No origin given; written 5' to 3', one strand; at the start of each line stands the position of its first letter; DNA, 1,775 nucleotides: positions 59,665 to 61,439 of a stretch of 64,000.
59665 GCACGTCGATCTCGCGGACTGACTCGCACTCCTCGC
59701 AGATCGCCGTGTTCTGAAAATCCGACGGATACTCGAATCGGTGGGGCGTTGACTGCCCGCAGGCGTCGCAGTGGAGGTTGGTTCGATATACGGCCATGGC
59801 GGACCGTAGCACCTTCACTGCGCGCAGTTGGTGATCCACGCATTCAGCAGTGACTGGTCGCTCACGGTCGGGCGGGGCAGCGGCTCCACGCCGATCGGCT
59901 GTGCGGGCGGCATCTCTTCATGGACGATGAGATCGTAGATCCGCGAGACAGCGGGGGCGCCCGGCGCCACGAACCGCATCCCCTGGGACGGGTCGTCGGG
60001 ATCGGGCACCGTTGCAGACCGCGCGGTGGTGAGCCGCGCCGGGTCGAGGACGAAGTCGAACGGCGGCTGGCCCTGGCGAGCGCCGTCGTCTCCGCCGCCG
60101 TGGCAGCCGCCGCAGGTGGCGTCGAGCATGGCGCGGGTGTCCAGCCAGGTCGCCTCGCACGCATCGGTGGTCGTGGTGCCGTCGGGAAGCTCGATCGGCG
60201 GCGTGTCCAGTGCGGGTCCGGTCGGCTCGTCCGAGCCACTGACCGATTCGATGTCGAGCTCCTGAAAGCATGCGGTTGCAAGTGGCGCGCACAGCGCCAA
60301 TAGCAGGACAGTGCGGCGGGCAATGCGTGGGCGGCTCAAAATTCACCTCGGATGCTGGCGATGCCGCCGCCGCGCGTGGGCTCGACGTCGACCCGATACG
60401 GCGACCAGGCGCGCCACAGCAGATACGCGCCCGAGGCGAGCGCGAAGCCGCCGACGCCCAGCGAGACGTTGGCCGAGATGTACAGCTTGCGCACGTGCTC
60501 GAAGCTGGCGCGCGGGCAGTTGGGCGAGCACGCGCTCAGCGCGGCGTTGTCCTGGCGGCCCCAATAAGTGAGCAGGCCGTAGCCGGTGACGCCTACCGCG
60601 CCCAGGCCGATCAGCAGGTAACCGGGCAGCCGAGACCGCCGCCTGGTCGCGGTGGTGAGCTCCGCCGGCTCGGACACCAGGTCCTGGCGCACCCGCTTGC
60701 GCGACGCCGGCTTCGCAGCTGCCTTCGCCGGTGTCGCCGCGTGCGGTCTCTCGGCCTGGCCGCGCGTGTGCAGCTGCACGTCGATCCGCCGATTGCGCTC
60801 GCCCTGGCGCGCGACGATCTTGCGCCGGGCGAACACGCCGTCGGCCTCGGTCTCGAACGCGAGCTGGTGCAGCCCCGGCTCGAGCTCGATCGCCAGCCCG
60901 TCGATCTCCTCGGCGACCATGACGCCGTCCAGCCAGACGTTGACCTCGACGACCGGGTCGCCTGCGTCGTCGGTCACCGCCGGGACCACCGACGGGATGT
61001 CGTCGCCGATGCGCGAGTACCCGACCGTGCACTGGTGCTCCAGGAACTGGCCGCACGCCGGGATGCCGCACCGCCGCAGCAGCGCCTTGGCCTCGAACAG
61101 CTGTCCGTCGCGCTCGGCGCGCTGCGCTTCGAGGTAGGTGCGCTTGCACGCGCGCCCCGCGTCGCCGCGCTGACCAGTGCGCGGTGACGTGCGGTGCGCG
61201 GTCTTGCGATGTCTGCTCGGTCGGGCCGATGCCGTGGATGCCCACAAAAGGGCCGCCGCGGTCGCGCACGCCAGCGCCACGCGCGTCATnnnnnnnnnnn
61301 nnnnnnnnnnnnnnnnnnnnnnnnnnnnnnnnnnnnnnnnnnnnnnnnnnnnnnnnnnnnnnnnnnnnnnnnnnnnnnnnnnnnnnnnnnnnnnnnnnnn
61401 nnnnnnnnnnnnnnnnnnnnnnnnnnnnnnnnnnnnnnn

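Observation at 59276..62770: Tightly coupled four-gene operon of uncharacterised CxxCH lipoproteins plus a zinc-ribbon-YbjQ protein, immediately upstream of dps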

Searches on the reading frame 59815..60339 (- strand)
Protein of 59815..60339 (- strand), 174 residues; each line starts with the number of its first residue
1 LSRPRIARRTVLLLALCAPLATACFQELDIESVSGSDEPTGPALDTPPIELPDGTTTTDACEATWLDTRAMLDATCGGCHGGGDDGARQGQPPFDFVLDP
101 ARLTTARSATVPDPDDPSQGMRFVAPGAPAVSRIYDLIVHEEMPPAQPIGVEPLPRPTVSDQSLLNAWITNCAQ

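Call 4: search_protein_families(library=pfam, proteins=[window:59815-60339:-], max_evalue=1)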
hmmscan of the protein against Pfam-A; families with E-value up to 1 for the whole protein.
window:59815-60339:- (174 aa): 2 families
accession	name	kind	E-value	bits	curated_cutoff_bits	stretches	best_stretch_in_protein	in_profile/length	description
PF00034.26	Cytochrom_C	-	0.052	15.3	21.3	1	71-94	8-30/90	Cytochrome c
PF13442.11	Cytochrome_CBB3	-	0.21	12.4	27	1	69-92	7-25/68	Cytochrome C oxidase, cbb3-type, subunit III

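Call 5: search_protein_families(library=ncbifam, proteins=[window:59815-60339:-], max_evalue=1)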
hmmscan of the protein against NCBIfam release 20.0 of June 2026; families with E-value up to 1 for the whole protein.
window:59815-60339:- (174 aa): 1 family
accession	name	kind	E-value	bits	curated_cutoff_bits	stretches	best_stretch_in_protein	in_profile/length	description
TIGR03806.1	chp_HNE_0200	subfamily_domain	0.17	11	313.3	1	67-169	212-311/314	SO2930 family diheme c-type cytochrome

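Call 19: find_homologous_proteins(query=window:59815-60339:-, max_evalue=0.001)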
Query window:59815-60339:- (174 aa): 36 proteins with E <= 0.001 among 368 candidates.
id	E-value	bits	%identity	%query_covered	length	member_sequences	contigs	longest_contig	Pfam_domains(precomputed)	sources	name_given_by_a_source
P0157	1.0e-89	317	85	95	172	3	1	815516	-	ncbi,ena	-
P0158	9.9e-58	213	62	94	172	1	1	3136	-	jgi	jgi:mono/diheme cytochrome c family protein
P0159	2.6e-54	202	61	84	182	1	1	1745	-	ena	-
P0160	8.3e-54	200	62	86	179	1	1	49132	-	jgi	jgi:hypothetical protein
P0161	6.4e-53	197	59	95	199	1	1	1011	-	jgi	jgi:hypothetical protein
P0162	6.7e-53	197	56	94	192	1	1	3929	-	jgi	jgi:hypothetical protein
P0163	7.2e-53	197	56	97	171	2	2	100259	-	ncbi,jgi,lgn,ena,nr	ncbi:MAG TPA: hypothetical protein VK698_27740 [Kofleriaceae bacterium]|nr:hypothetical protein [Kof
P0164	2.1e-52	196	58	86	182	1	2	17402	-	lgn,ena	-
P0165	3.3e-52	195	58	97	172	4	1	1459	-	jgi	jgi:cytochrome c553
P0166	2.2e-51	192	55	98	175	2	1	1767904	-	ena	-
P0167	3.4e-51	192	56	96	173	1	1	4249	-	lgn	-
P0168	2.1e-50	189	55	86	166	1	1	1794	-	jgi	jgi:hypothetical protein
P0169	2.2e-49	186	56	97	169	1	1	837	-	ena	-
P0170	2.5e-48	182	54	95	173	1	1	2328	-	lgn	-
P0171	9.2e-48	180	54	97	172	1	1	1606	-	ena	-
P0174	2.2e-44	170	54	86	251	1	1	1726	-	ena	-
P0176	1.1e-43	167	52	97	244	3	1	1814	-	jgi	jgi:hypothetical protein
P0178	2.6e-42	163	54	85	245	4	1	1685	-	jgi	jgi:hypothetical protein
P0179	4.5e-40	155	50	97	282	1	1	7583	-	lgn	-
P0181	1.9e-36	144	47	86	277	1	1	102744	-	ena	-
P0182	7.9e-36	142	63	60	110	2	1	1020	PF07635.17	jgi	jgi:hypothetical protein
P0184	7.9e-32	129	47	91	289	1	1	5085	-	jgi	jgi:hypothetical protein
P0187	5.1e-26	110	46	75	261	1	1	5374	-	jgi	jgi:hypothetical protein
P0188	7.7e-25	106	48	76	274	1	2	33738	-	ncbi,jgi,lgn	ncbi:MAG TPA: hypothetical protein VGL13_14140 [Polyangiaceae bacterium]|jgi:hypothetical protein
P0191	1.9e-19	88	45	76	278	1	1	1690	-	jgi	jgi:hypothetical protein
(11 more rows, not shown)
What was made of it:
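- On PSCyt1 (PF07635) (protein C): One homolog, P0182, carries a precomputed PF07635 tag (call 19).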

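Call 33: search_protein_families(library=pfam, alignment_id=A2, max_evalue=0.1)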
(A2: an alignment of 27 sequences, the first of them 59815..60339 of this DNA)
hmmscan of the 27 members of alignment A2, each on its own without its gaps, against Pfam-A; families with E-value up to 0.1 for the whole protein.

A. member 1, window:59815-60339:- (174 aa): 1 family
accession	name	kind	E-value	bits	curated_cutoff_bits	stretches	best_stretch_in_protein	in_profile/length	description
PF00034.26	Cytochrom_C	-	0.052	15.3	21.3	1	71-94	8-30/90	Cytochrome c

B. families by the number of members that match (of 27 scanned): 8 families
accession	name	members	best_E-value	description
PF07635.16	PSCyt1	22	6.3e-05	Planctomycete cytochrome C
PF13442.11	Cytochrome_CBB3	20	0.0039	Cytochrome C oxidase, cbb3-type, subunit III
PF00034.26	Cytochrom_C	13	0.002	Cytochrome c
PF15708.10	PRR20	1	0.029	Proline-rich protein family 20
PF06089.17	Asparaginase_II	1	0.04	L-asparaginase II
PF09698.15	GSu_C4xC__C2xCH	1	0.048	Geobacter CxxxxCH...CXXCH motif (GSu_C4xC__C2xCH)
PF15777.11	Anti-TRAP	1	0.051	Tryptophan RNA-binding attenuator protein inhibitory protein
PF14376.11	Haem_bd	1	0.062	Haem-binding domain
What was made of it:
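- Closest known: PSCyt1 'Planctomycete cytochrome C' domain. Same: 22 of 27 homologs give weak hits (call 33).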

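Call 34: search_solved_structures(query=A2, max_evalue=10, show_alignments=2)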
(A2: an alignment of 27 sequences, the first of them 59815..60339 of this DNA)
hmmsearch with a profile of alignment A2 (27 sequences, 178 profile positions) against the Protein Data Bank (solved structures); distinct sequences matched with E-value up to 10: 30.
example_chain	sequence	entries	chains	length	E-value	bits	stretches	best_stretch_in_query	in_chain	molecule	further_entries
9g83_v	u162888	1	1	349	6.2e-05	26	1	34-87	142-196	Cbb3-type cytochrome c oxidase subunit CcoP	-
6xkw_p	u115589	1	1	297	0.00024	24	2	58-97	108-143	Cbb3-type cytochrome c oxidase subunit CcoP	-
5mab_A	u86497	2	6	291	0.00071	22.5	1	113-166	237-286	FoxE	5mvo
6xkx_p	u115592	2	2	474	0.021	17.7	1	58-96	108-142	Cbb3-type cytochrome c oxidase subunit CcoP,Cytochrome c-type cyt cy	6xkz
8snh_G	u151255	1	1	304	0.024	17.5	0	60-82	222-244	Cbb3-type cytochrome c oxidase subunit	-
8smr_G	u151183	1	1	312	0.041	16.8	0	48-82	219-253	Cbb3-type cytochrome c oxidase subunit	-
6h5l_B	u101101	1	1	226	0.095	15.6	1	59-111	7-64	Conserved hypothetical cytochrome protein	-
3vrd_A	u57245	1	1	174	0.12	15.3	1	63-83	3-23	Flavocytochrome c heme subunit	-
3mk7_C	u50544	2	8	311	0.17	14.8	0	63-87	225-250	Cytochrome c oxidase, cbb3-type, subunit P | Cbb3-type cytochrome c oxidase subunit CcoP1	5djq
1b7v_A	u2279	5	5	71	0.18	14.7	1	62-83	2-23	PROTEIN (CYTOCHROME C-553) | CYTOCHROME C-553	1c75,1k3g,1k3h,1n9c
7vzg_C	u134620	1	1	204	0.18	14.7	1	39-81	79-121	Cytochrome c, mono-and diheme variants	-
1fcd_C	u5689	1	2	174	0.18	14.6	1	63-79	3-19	FLAVOCYTOCHROME C SULFIDE DEHYDROGENASE (CYTOCHROME SUBUNIT)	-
7o38_A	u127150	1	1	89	0.2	14.5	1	60-86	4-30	Cytochrome c-552 Ks_3357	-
7vzr_C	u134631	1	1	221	0.2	14.5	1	39-81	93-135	Cytochrome c, mono-and diheme variants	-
1gdv_A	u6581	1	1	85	0.36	13.7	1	64-104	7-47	CYTOCHROME C6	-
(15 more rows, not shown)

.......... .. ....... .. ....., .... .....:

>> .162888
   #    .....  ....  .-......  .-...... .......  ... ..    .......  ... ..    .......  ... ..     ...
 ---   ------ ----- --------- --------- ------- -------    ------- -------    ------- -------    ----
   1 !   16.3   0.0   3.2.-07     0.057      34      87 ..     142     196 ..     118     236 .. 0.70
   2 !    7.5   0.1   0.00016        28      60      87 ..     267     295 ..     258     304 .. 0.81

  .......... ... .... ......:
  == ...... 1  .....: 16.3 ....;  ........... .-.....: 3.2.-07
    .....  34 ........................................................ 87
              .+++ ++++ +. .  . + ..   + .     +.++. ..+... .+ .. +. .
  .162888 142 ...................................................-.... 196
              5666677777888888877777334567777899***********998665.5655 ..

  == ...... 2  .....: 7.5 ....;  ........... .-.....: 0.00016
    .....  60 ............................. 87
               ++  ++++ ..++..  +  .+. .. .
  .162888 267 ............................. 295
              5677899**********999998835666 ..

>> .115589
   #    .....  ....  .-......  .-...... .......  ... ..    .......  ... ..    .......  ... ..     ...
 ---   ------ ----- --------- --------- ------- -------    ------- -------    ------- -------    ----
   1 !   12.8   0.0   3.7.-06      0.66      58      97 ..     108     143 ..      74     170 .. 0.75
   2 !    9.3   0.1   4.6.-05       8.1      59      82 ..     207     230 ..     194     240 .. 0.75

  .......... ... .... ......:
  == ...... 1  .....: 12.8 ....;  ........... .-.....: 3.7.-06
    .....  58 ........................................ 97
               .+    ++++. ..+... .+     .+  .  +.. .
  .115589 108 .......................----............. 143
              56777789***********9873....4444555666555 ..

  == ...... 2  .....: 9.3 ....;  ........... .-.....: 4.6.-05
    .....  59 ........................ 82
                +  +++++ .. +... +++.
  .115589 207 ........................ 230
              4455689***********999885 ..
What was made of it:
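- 59815..60339 (-): Gene C. A 174-aa probable lipoprotein monoheme cytochrome c. Invariant C76xxC79H80 and E142-M143-P-P. PSCyt1-like below threshold. TTG start overlapping B's stop (TTGA). The family profile hits CcoP cytochrome c domains in the PDB at E 6e-5 (call 34).
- On Class I-type monoheme cytochrome c (protein C): The family profile hits CcoP cytochrome c domains at E 6e-5 and 2e-4 (call 34).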

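Call 74: search_protein_families(library=pfam, proteins=[P0174, P0176, P0178, P0179, P0181, P0184, P0187, P0188, P0191], max_evalue=0.01)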
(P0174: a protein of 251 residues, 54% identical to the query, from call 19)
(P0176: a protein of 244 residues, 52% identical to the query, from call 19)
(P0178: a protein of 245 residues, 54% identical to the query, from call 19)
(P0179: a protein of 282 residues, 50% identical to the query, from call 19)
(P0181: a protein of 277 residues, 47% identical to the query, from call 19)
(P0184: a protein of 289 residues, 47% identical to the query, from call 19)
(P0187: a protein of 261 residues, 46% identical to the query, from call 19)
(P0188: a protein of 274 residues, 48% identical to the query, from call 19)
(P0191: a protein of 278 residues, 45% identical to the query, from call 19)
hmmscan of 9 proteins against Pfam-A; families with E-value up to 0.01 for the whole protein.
P0174 (251 aa): 0 families

P0176 (244 aa): 2 families
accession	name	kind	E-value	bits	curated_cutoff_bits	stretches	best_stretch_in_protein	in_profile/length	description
PF07635.16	PSCyt1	-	0.005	17.9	22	0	123-149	28-57/59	Planctomycete cytochrome C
PF13442.11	Cytochrome_CBB3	-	0.0055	17.4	27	0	72-91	6-25/68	Cytochrome C oxidase, cbb3-type, subunit III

P0178 (245 aa): 1 family
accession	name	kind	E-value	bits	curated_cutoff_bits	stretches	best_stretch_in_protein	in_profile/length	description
PF07635.16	PSCyt1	-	0.0024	18.9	22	0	122-147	29-57/59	Planctomycete cytochrome C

P0179 (282 aa): 1 family
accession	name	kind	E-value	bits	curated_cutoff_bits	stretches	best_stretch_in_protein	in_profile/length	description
PF07635.16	PSCyt1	-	0.0088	17.1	22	0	144-169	30-59/59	Planctomycete cytochrome C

P0181 (277 aa): 0 families

P0184 (289 aa): 1 family
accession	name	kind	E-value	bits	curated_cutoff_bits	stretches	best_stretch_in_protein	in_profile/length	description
PF07635.16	PSCyt1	-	0.0013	19.8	22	0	114-138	30-58/59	Planctomycete cytochrome C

P0187 (261 aa): 0 families

P0188 (274 aa): 0 families

P0191 (278 aa): 0 families
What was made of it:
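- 59815..60339 (-): 22 of 27 homologs give weak PSCyt1 hits, 17-20 bits against a 22-bit cut-off (calls 33, 74).
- On PSCyt1 (PF07635) (protein C): Homologs score 17-20 bits (calls 33, 74).
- Checked: C is PSCyt1-like only below Pfam's threshold (calls 4, 33, 74).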

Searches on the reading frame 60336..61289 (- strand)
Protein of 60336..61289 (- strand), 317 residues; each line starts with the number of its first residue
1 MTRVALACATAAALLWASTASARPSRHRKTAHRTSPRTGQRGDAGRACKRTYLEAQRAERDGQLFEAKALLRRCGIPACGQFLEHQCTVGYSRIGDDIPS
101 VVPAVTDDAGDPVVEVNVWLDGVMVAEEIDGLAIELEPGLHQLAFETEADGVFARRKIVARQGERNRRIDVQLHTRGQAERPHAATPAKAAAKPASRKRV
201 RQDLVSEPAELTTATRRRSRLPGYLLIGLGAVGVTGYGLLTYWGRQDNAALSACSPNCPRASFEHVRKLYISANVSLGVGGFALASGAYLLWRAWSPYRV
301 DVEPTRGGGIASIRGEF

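Call 4: search_protein_families(library=pfam, proteins=[window:60336-61289:-], max_evalue=1)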
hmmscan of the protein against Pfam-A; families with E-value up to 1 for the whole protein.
window:60336-61289:- (317 aa): 1 family
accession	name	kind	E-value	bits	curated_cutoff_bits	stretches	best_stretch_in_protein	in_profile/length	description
PF19779.4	DUF6264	-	0.38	11.3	31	1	162-235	10-88/183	Family of unknown function (DUF6264)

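Call 5: search_protein_families(library=ncbifam, proteins=[window:60336-61289:-], max_evalue=1)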
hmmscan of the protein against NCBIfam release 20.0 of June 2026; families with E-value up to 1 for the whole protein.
window:60336-61289:- (317 aa): 0 families

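Call 14: find_homologous_proteins(query=window:60336-61289:-, max_evalue=0.001)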
Query window:60336-61289:- (317 aa): 36 proteins with E <= 0.001 among 8000 candidates.
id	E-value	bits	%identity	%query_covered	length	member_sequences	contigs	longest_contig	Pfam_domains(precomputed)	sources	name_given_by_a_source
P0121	2.5e-208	709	100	100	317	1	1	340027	-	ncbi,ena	-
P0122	7.6e-152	523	74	100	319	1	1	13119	-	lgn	-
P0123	2.1e-149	515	74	100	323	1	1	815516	-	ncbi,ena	-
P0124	2.9e-72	262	41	88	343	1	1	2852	-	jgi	jgi:hypothetical protein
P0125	2.1e-68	249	42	97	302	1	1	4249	-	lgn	-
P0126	7.8e-65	237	41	85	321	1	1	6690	-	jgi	jgi:hypothetical protein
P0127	2.9e-63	232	41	86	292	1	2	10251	-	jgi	jgi:hypothetical protein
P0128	2.5e-62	229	51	25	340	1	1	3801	-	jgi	jgi:hypothetical protein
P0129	6.6e-62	228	45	86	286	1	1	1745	-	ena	-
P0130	1.8e-58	216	42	86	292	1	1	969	-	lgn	-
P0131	1.4e-55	207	42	86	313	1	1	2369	-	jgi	jgi:hypothetical protein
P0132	3.7e-54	202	39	85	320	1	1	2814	-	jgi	jgi:hypothetical protein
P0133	9.9e-54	201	40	86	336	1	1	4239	-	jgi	jgi:hypothetical protein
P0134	1.6e-52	197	34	100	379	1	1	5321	-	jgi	jgi:hypothetical protein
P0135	7.5e-52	195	41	78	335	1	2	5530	-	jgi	jgi:hypothetical protein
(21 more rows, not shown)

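Call 15: find_encoding_contigs(protein=P0121, flank=10000, max_places=2)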
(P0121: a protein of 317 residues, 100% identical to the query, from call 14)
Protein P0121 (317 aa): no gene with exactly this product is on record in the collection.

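Call 48: search_solved_structures(query=A3, max_evalue=10, show_alignments=1)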
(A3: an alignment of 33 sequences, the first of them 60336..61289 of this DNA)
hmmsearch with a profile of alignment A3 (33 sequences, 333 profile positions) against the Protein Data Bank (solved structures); distinct sequences matched with E-value up to 10: 7.
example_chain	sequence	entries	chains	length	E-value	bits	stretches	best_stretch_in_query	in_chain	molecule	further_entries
6avy_A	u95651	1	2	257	0.34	13.3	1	266-308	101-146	Acyl-protein thioesterase 2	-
7awz_A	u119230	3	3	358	1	11.7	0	115-148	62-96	Scone-E | SconeE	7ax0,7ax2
6xo4_C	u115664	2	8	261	1.4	11.3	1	168-261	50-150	Togavirin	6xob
6mx4_C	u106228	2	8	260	1.6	11.1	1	169-261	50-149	Capsid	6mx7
8ua4_C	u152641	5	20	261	1.8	11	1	168-261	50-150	Capsid protein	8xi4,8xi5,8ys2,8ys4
7fd2_C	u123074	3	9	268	1.8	11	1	155-220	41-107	capsid protein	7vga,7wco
7v4t_C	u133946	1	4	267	2.8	10.3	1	156-220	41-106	Capsid protein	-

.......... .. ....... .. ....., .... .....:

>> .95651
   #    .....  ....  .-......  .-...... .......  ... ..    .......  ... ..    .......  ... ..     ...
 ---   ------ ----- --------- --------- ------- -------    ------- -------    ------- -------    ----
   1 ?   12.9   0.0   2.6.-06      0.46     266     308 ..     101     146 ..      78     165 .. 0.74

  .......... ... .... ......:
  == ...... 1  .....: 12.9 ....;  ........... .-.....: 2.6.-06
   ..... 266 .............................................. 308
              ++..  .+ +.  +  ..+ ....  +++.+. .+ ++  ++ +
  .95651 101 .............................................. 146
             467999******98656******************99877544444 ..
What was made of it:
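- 60336..61289 (-): Gene B. A 317-aa membrane protein: signal peptide; three-helix module with 4 invariant Cys (residues 41-97); beta-sandwich (100-172); disordered linker; two long hydrophobic helices (221-254, 260-295) whose connecting tip carries invariant C254xxxC258; C-terminal beta-hairpin ending G-x-F. Overlaps A by ATGA. No Pfam or PDB sequence match (calls 4, 5, 48).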

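Call 52: find_encoding_contigs(protein=P0123, flank=10000, max_places=2)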
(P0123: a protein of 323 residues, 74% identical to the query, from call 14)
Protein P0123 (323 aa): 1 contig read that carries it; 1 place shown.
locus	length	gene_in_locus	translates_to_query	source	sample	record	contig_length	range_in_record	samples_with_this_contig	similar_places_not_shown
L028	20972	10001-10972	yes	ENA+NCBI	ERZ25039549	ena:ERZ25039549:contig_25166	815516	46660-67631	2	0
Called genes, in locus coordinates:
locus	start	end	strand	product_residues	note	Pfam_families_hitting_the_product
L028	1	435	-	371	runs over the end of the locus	PF03599:CdhD, PF13484:Fer4_16 (faint), PF14697:Fer4_21 (faint), PF00037:Fer4 (faint), PF12837:Fer4_6 (faint), PF12838:Fer4_7, PF13187:Fer4_9 (weak), PF13237:Fer4_10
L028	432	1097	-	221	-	PF01209:Ubie_methyltran, PF02353:CMAS (weak), PF05175:MTS (weak), PF13489:Methyltransf_23, PF13847:Methyltransf_31, PF08241:Methyltransf_11, PF08242:Methyltransf_12, PF13649:Methyltransf_25, +1 more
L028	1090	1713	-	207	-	PF00440:TetR_N, PF17932:TetR_C_24 (weak)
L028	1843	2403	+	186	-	-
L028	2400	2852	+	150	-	PF00165:HTH_AraC (weak), PF12833:HTH_18, PF00165:HTH_AraC (weak)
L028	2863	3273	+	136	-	PF00903:Glyoxalase, PF12681:Glyoxalase_2 (faint), PF18029:Glyoxalase_6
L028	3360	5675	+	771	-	PF02463:SMC_N (faint), PF13304:AAA_21 (faint), PF13555:AAA_29 (faint), PF20703:nSTAND1 (faint), PF00684:DnaJ_CXXCXGXG (faint), PF15777:Anti-TRAP (faint), PF00005:ABC_tran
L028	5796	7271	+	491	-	-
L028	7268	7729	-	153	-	-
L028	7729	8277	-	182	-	-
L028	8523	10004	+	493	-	-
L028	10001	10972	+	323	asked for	-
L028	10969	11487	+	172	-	-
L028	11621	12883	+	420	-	PF08308:PEGA (weak), PF13620:CarboxypepD_reg (faint), PF08308:PEGA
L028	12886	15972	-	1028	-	PF00526:Dicty_CTDC (faint)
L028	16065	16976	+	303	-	-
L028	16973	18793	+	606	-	-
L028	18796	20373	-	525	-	PF00069:Pkinase, PF03109:ABC1 (faint), PF07714:PK_Tyr_Ser-Thr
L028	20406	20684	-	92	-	-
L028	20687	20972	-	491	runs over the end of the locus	PF00069:Pkinase, PF07714:PK_Tyr_Ser-Thr, PF01636:APH (faint)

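Call 53: predict_structure(alignment_id=A3)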
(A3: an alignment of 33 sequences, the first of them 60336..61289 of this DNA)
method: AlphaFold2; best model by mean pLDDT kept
length: 317 residues; sequences in the alignment: 33
mean_pLDDT: 81.3   pTM: 0.58
mean pLDDT of the five models: 81.3, 78.5, 76.8, 76.6, 76.4
residues with pLDDT >= 90: 125; 70-90: 121; 50-70: 50; < 50: 21
segments of 3 or more residues with pLDDT < 50: 20-28, 31-34, 212-215
pLDDT, mean of each block of 10 residues (from residue 1): 67 59 48 50 86 98 97 95 95 96 96 96 95 96 94 93 95 74 55 68 78 56 83 85 86 86 84 82 84 76 78 66
secondary structure, 60 per line:
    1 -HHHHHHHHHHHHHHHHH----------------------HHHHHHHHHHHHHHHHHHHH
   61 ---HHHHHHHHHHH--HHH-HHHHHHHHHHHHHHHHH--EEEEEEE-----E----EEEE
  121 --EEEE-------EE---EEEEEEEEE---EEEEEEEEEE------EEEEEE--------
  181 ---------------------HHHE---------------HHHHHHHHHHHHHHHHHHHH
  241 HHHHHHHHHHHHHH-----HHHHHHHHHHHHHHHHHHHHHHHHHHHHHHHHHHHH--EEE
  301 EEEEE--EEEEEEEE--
elements in order: H2-18 H41-60 H64-74 H81-97 E100-106 E117-120 E123-126 E139-147 E151-160 E167-172 H221-254 H260-295 E298-305 E308-315
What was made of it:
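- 60336..61289 (-): Model pLDDT 81 (call 53).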
